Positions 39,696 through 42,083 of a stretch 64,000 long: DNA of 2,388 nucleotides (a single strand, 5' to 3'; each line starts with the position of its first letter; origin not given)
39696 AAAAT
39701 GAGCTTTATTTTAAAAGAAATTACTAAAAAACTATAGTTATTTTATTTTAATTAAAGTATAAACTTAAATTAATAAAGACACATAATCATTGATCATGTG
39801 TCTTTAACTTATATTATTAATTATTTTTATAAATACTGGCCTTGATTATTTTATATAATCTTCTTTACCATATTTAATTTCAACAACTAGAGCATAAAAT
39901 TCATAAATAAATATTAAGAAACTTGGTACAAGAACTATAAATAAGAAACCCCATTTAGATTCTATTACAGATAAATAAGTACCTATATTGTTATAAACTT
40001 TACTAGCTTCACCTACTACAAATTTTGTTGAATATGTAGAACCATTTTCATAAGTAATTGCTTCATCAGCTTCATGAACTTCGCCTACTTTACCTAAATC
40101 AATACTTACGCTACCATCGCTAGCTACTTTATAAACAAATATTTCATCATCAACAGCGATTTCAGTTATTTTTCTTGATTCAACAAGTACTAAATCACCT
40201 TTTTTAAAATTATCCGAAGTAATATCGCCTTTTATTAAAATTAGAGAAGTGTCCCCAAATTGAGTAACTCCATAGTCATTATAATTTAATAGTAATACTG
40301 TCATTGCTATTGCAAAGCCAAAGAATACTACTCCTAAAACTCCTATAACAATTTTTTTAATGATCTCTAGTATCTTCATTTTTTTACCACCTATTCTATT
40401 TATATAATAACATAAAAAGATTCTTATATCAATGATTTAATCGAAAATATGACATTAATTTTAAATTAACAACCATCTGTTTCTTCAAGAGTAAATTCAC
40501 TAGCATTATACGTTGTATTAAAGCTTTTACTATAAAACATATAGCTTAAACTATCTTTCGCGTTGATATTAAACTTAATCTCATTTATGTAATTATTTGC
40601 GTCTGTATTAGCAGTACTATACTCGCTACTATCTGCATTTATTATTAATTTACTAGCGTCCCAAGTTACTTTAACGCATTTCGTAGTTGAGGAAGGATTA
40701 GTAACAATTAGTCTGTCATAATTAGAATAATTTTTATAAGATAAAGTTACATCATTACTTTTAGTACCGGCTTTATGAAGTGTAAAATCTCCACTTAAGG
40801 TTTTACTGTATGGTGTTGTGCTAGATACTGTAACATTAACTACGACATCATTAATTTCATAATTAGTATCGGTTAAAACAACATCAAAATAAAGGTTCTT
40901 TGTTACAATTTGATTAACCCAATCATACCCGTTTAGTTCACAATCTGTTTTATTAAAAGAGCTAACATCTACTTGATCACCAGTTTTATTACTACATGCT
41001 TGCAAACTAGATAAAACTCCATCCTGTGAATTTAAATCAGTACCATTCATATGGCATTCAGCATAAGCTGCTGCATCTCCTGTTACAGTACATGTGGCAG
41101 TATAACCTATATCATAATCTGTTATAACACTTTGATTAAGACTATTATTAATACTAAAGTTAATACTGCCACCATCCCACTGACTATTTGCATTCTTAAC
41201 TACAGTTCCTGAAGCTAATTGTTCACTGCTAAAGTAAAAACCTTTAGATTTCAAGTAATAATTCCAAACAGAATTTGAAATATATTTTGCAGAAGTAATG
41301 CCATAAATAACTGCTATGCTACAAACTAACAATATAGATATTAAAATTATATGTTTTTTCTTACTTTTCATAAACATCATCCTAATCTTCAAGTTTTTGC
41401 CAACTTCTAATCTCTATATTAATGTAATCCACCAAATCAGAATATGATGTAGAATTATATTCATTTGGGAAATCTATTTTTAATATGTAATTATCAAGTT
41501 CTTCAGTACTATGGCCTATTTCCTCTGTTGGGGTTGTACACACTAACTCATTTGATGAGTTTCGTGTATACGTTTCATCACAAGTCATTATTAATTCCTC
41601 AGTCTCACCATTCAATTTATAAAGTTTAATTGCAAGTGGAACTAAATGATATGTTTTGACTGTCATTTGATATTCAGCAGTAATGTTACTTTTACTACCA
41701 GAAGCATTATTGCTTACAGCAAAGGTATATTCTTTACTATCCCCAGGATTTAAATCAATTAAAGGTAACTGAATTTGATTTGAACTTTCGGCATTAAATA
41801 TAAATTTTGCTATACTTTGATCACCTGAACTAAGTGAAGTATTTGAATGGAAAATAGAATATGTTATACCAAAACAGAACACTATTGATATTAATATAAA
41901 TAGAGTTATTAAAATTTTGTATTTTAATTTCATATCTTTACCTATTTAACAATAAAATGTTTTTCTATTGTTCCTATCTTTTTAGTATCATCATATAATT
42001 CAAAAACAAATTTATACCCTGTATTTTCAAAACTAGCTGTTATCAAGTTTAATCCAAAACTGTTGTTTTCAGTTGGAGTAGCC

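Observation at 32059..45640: Island of three SipW-type peptidase homologs with many cognate 'T(Y/L)AWF'-signal substrates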

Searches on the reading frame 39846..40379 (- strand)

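Call 5: search_protein_families(library=pfam, proteins=[window:39846-40379:-], max_evalue=0.1)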
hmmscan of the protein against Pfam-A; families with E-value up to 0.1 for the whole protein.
window:39846-40379:- (177 aa): 1 family
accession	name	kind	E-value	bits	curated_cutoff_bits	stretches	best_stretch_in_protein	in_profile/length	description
PF23341.1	PEP5_VPS11_N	-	0.032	13.8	40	1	41-83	143-188/338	PEP5/VPS11 N-terminal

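Call 6: search_protein_families(library=ncbifam, proteins=[window:39846-40379:-], max_evalue=0.1)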
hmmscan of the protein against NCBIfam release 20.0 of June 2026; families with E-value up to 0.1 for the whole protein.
window:39846-40379:- (177 aa): 1 family
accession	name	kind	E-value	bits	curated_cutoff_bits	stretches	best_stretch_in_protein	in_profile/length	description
NF001528.0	PRK00364.1-4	equivalog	0.071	13.3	119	0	47-81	47-81/95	co-chaperone GroES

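Call 74: search_protein_families(library=padloc, proteins=[window:39846-40379:-], max_evalue=0.1)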
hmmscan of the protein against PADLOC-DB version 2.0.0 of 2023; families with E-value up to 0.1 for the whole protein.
window:39846-40379:- (177 aa): 0 families

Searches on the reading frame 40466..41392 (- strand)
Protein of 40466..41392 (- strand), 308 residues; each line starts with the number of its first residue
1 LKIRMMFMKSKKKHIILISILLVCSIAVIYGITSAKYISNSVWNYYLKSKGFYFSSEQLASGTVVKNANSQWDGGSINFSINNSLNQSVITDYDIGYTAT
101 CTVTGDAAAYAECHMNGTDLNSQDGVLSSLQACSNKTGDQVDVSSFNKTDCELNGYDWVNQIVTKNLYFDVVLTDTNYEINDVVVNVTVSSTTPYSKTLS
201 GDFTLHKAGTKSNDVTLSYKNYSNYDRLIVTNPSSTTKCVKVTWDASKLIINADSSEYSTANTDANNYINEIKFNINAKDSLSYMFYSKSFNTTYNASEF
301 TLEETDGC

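Call 5: search_protein_families(library=pfam, proteins=[window:40466-41392:-], max_evalue=0.1)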
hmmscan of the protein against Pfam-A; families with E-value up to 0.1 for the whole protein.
window:40466-41392:- (308 aa): 0 families

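Call 6: search_protein_families(library=ncbifam, proteins=[window:40466-41392:-], max_evalue=0.1)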
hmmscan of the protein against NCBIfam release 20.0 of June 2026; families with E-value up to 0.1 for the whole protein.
window:40466-41392:- (308 aa): 0 families

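Call 68: search_protein_families(library=pfam, alignment_id=A9, max_evalue=1)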
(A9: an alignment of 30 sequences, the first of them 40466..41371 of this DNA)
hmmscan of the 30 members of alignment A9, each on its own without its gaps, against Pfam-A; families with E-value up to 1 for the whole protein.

A. member 1, window:40466-41371:- (301 aa): 1 family
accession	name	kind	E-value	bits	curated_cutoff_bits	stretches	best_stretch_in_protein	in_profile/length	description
PF19634.4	DUF6137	-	0.15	12.4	25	1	125-180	13-67/82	Family of unknown function (DUF6137)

B. families by the number of members that match (of 30 scanned): 22 families
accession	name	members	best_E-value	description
PF11337.13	DUF3139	4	0.034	Protein of unknown function (DUF3139)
PF20164.4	GspA_SrpA_N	2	0.003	GspA/SrpA SigLec-like domain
PF13786.12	DUF4179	2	0.073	Domain of unknown function (DUF4179)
PF17737.7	Ig_C19orf38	2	0.12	Ig domain in C19orf38 (HIDE1)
PF05751.16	FixH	2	0.18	FixH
PF04598.17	Gasdermin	1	0.017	Gasdermin pore forming domain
PF20287.3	SH3DP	1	0.018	SH3 fold domain associated with phage DNA polymerases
PF14899.11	DUF4492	1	0.021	Domain of unknown function (DUF4492)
PF14277.12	DUF4364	1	0.024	Domain of unknown function (DUF4364)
PF09911.14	DUF2140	1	0.032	Uncharacterized protein conserved in bacteria (DUF2140)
PF12961.13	DUF3850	1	0.034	Domain of unknown function (DUF3850)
PF22984.1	RM6_Med14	1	0.041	Mediator of RNA polymerase II transcription subunit 14, RM6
PF19417.4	RnlA_toxin_N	1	0.046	RNase LS, bacterial toxin N-terminal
PF10777.14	YlaC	1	0.089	Inner membrane protein YlaC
PF01834.22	XRCC1_N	1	0.094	XRCC1 N terminal domain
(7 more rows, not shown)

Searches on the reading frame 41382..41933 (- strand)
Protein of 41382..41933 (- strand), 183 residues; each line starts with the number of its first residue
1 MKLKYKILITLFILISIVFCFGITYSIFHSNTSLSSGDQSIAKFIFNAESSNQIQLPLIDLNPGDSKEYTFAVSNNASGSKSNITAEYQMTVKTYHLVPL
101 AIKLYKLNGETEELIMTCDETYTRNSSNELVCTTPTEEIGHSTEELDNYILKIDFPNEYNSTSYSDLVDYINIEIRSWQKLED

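Call 5: search_protein_families(library=pfam, proteins=[window:41382-41933:-], max_evalue=0.1)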
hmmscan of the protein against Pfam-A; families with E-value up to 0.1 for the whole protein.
window:41382-41933:- (183 aa): 1 family
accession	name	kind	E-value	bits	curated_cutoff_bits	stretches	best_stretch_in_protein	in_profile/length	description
PF00084.26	Sushi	-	0.097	13.5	20.7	0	113-134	24-45/56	Sushi repeat (SCR repeat)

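Call 6: search_protein_families(library=ncbifam, proteins=[window:41382-41933:-], max_evalue=0.1)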
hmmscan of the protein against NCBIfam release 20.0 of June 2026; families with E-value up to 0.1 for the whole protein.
window:41382-41933:- (183 aa): 0 families

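Call 12: find_homologous_proteins(query=window:41382-41933:-, max_evalue=0.001)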
Query window:41382-41933:- (183 aa): 140 proteins with E <= 0.001 among 195 candidates; the best 120 are listed.
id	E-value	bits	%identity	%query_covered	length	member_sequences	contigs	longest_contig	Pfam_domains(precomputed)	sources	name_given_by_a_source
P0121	2.5e-112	391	99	100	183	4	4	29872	-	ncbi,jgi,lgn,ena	jgi:hypothetical protein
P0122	2.8e-105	368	90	100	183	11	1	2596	-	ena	-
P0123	3.0e-99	348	86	100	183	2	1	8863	-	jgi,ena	-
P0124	9.6e-94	330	82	100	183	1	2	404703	-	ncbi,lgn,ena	-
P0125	3.0e-80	286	70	98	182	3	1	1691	-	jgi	jgi:hypothetical protein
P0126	1.1e-79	284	70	99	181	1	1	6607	-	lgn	-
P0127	1.0e-78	281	69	99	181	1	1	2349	-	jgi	jgi:hypothetical protein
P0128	3.5e-78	280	70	99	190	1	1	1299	-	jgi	jgi:hypothetical protein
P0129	5.0e-77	276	69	99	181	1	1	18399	-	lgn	-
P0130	8.2e-75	269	67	98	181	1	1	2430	-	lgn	-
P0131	2.1e-74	267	65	99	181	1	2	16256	-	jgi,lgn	jgi:hypothetical protein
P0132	2.2e-74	267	65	99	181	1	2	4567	-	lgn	-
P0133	4.4e-74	266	70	91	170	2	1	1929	-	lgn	-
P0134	7.9e-74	265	64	99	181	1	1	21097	-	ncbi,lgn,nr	ncbi:MAG: hypothetical protein PHS45_01125 [Bacilli bacterium]|nr:hypothetical protein [Bacilli bact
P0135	1.6e-73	264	67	100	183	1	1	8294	-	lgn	-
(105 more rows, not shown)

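Call 15: search_solved_structures(query=A1, max_evalue=10, show_alignments=2)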
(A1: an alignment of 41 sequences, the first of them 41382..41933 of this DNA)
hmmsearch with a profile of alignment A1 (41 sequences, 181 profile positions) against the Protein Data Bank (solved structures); distinct sequences matched with E-value up to 10: 0.

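Call 16: search_protein_families(library=pfam, alignment_id=A1, max_evalue=1)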
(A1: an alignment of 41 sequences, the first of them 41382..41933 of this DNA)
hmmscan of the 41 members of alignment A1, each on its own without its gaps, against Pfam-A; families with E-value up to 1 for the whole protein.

A. member 1, window:41382-41933:- (183 aa): 2 families
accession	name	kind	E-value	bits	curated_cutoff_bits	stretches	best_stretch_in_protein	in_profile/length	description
PF00084.26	Sushi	-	0.097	13.5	20.7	1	113-134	24-45/56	Sushi repeat (SCR repeat)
PF11694.13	DUF3290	-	0.12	12.7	31.3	1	1-48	42-88/144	Protein of unknown function (DUF3290)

B. families by the number of members that match (of 41 scanned): 18 families
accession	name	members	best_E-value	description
PF12389.13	Peptidase_M73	18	2.5e-05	Camelysin metallo-endopeptidase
PF00084.26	Sushi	11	0.013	Sushi repeat (SCR repeat)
PF13786.12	DUF4179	3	0.027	Domain of unknown function (DUF4179)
PF07679.22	I-set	3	0.045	Immunoglobulin I-set domain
PF11694.13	DUF3290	2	0.12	Protein of unknown function (DUF3290)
PF24011.1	DUF7325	1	0.033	Family of unknown function (DUF7325)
PF13273.12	DUF4064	1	0.047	Protein of unknown function (DUF4064)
PF17361.7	DUF5387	1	0.071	Family of unknown function (DUF5387)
PF07168.17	Ureide_permease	1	0.082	Ureide permease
PF08956.15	DUF1869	1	0.11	Domain of unknown function (DUF1869)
PF14663.11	RasGEF_N_2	1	0.11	Rapamycin-insensitive companion of mTOR RasGEF_N domain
PF02903.20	Alpha-amylase_N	1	0.12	Alpha amylase, N-terminal ig-like domain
PF20195.4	DUF6558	1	0.13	Phage tail protein N-terminal domain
PF01490.24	Aa_trans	1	0.14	Transmembrane amino acid transporter protein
PF21228.3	RuBisCO_activase_AAA_helical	1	0.14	Ribulose bisphosphate carboxylase/oxygenase activase, AAA, helical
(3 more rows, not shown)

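Call 19: find_related_loci(query=A1, collection=genome_contigs, flank=10000)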
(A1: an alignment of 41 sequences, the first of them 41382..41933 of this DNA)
Query A1 (183 aa) in genome_contigs; peptide patterns used: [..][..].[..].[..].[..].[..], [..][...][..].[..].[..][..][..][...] (x = any residue, [..] = any of these).
327 stretches matched a pattern; 75 encode a relative of the query (tblastn E <= 1e-3); 75 distinct loci.
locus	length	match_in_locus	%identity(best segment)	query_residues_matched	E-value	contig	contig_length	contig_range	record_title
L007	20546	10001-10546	63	2-183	1e-79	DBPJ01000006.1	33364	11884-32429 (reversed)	MAG TPA_asm: Bacillales bacterium UBA1423 UBA1423_contig_33219, whole genome shotgun sequence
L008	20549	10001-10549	64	1-183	1e-76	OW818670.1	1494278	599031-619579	metagenome genome assembly, chromosome: 1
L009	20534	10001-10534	58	3-180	9e-72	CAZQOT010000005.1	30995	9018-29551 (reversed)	MAG TPA_asm: uncultured Muribaculaceae bacterium isolate SRP192927_co2_36 genome assembly, contig: NODE_1877_length_3099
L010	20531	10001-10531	60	4-181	8e-70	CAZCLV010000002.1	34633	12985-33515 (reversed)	MAG TPA_asm: uncultured Mycoplasma sp. isolate SRP192927_co1_122 genome assembly, contig: NODE_1991_length_34633_cov_14.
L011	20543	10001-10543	56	1-181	2e-68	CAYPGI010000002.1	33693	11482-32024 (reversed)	MAG TPA_asm: uncultured Muribaculaceae bacterium isolate SRP192927_co2_789 genome assembly, contig: NODE_1596_length_336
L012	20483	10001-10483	64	21-181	9e-68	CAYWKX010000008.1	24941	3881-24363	MAG TPA_asm: uncultured Muribaculaceae bacterium isolate SRP192927_co6_547 genome assembly, contig: NODE_3990_length_249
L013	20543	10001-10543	55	1-181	3e-67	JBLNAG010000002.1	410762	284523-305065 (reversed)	MAG: Ignavibacteriales bacterium isolate MAG183 PRJNA951521_bin41_renamed_1, whole genome shotgun sequence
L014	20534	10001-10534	57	3-181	8e-67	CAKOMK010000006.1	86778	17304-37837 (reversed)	MAG: uncultured Bacilli bacterium isolate REFINED_METABAT215_TOP10_CONTIGS_1500_ASSEMBLY_K77_MERGED__Hadza_MoBio_hadza-E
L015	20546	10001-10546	56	1-182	3e-66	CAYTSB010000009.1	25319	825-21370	MAG TPA_asm: uncultured Muribaculaceae bacterium isolate SRP263991_co7_257 genome assembly, contig: NODE_2870_length_253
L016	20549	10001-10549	54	1-183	4e-66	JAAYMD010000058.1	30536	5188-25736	MAG: Mollicutes bacterium isolate AS20ysBPTH_155 61582_AS20, whole genome shotgun sequence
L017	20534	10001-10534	58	3-181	5e-66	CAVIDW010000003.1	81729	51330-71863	bacterium isolate H07617-L1_cleanbin_000040 genome assembly, contig: Spades_H07617-L1_contig_107, whole genome shotgun s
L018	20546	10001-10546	58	1-183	3e-65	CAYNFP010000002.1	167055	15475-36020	MAG TPA_asm: uncultured Muribaculaceae bacterium isolate SRP294416_co1_372 genome assembly, contig: NODE_48_length_16705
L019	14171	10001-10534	58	3-181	6e-65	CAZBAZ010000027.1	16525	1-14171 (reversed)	MAG TPA_asm: uncultured Clostridium sp. isolate binchicken_co354_412 genome assembly, contig: NODE_3819_length_16525_cov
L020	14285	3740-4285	58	1-182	2e-64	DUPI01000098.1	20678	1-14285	MAG TPA_asm: Mollicutes bacterium isolate AS08sgBPME_29 325218_AS08, whole genome shotgun sequence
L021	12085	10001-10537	60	1-181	6e-64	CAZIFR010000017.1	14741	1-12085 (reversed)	MAG TPA_asm: uncultured Muribaculaceae bacterium isolate SRP294416_co3_757 genome assembly, contig: NODE_7221_length_147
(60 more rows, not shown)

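Call 20: predict_structure(alignment_id=A1)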
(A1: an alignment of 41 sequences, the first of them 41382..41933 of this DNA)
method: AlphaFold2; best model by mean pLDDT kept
length: 183 residues; sequences in the alignment: 41
mean_pLDDT: 72.8   pTM: 0.60
mean pLDDT of the five models: 72.8, 71.7, 70.3, 70.3, 70.1
residues with pLDDT >= 90: 9; 70-90: 111; 50-70: 42; < 50: 21
segments of 3 or more residues with pLDDT < 50: 30-50
pLDDT, mean of each block of 10 residues (from residue 1): 79 88 63 36 36 76 84 66 74 79 87 87 76 83 69 83 68 80 64
secondary structure, 60 per line:
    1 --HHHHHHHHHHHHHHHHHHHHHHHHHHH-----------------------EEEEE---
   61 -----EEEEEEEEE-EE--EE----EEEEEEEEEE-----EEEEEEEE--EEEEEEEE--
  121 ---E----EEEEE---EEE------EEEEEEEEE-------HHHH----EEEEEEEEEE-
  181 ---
elements in order: H3-29 E53-57 E66-74 E86-95 E101-108 E111-118 E129-133 E137-139 E146-154 H162-165 E170-179

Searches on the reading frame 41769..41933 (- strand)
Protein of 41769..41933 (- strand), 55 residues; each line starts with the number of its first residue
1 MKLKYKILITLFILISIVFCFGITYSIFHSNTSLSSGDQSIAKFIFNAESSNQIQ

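Call 9: search_protein_families(library=ncbifam, proteins=[window:41769-41933:-], max_evalue=10)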
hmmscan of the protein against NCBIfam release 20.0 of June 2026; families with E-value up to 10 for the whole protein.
seq(55 aa): 1 family
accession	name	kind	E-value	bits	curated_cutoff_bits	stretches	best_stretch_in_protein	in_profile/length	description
NF040904.1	PhrA_Strep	subfamily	0.33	11.2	40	1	3-31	5-33/56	PhrA family quorum-sensing system peptide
